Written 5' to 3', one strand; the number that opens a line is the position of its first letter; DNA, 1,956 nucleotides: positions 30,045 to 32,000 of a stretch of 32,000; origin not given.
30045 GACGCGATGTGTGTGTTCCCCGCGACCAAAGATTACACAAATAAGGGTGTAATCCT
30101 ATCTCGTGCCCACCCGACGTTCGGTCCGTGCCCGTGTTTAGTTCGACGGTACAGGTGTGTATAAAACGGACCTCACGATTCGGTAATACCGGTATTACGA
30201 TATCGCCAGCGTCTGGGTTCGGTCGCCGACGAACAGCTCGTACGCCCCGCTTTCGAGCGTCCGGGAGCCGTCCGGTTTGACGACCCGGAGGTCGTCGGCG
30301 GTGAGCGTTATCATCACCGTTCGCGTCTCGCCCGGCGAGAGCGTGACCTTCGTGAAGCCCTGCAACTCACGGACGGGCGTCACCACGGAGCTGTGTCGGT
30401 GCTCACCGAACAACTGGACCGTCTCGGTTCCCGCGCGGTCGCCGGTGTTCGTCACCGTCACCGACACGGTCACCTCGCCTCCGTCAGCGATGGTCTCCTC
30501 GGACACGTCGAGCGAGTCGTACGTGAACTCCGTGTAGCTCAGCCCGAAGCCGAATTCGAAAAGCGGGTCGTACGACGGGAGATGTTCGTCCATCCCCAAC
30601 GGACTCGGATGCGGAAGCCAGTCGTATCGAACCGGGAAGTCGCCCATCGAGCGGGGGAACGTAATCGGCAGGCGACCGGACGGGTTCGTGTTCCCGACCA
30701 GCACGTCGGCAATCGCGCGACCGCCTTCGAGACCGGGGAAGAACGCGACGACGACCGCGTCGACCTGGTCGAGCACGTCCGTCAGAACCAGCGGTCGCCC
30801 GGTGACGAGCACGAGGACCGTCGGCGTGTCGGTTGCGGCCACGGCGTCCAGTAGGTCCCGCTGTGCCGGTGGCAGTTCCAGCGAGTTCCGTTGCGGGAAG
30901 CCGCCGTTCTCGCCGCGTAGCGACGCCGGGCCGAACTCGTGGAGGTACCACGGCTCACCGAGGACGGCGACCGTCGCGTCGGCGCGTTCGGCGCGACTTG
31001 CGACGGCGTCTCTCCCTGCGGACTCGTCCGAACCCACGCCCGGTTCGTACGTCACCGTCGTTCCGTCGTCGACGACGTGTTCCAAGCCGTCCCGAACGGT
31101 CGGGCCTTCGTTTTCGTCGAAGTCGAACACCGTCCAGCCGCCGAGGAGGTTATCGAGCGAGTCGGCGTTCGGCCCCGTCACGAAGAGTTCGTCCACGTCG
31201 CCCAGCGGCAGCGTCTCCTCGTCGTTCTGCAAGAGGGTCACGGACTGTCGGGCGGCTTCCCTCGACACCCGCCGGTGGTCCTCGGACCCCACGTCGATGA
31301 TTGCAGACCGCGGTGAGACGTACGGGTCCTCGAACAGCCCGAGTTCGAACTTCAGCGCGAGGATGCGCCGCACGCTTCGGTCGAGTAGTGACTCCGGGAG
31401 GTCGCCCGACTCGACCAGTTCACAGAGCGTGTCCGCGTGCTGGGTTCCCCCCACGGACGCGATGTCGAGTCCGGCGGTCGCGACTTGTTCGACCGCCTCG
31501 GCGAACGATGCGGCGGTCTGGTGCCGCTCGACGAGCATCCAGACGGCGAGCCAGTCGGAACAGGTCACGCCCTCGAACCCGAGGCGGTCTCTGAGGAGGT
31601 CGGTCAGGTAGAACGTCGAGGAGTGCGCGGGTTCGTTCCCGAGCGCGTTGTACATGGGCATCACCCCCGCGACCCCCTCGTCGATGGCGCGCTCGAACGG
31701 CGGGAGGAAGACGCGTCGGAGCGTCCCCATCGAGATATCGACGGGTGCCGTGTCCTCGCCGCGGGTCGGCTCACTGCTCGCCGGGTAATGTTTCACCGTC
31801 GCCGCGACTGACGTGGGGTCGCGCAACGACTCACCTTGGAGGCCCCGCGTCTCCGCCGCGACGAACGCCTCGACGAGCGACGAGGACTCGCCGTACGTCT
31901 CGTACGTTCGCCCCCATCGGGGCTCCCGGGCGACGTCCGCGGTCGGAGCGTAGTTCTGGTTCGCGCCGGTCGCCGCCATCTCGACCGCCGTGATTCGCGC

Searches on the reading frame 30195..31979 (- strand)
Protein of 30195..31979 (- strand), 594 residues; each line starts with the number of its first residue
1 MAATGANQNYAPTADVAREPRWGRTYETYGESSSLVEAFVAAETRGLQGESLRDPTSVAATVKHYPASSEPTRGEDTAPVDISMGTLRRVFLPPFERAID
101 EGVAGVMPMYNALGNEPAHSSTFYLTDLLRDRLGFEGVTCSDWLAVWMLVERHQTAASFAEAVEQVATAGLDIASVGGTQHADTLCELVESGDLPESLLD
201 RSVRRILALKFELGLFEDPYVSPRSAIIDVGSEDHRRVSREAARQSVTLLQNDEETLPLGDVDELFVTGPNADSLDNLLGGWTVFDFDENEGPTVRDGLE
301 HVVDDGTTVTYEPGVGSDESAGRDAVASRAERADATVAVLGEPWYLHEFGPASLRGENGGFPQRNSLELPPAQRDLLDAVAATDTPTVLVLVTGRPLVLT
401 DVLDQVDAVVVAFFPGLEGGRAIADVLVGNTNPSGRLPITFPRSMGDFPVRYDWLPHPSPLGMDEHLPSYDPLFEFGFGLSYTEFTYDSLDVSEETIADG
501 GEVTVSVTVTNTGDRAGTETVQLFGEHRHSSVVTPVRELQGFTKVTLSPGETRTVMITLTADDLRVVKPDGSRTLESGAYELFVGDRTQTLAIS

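Call 11: search_protein_families(library=pfam, proteins=[window:30195-31979:-], max_evalue=0.001)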
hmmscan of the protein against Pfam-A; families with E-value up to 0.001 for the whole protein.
window:30195-31979:- (594 aa): 4 families
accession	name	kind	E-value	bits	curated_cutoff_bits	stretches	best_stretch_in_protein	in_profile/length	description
PF00933.27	Glyco_hydro_3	-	1e-47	163.5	27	1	1-208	111-315/316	Glycosyl hydrolase family 3 N terminal domain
PF01915.27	Glyco_hydro_3_C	-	7.5e-44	150.5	31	1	247-482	1-200/200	Glycosyl hydrolase family 3 C-terminal domain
PF14310.12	Fn3-like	-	1.6e-20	73.4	25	1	519-586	1-69/71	Fibronectin type III-like domain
PF14016.12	DUF4232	-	0.00022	21.8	27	1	488-563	4-83/129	Domain of unknown function (DUF4232)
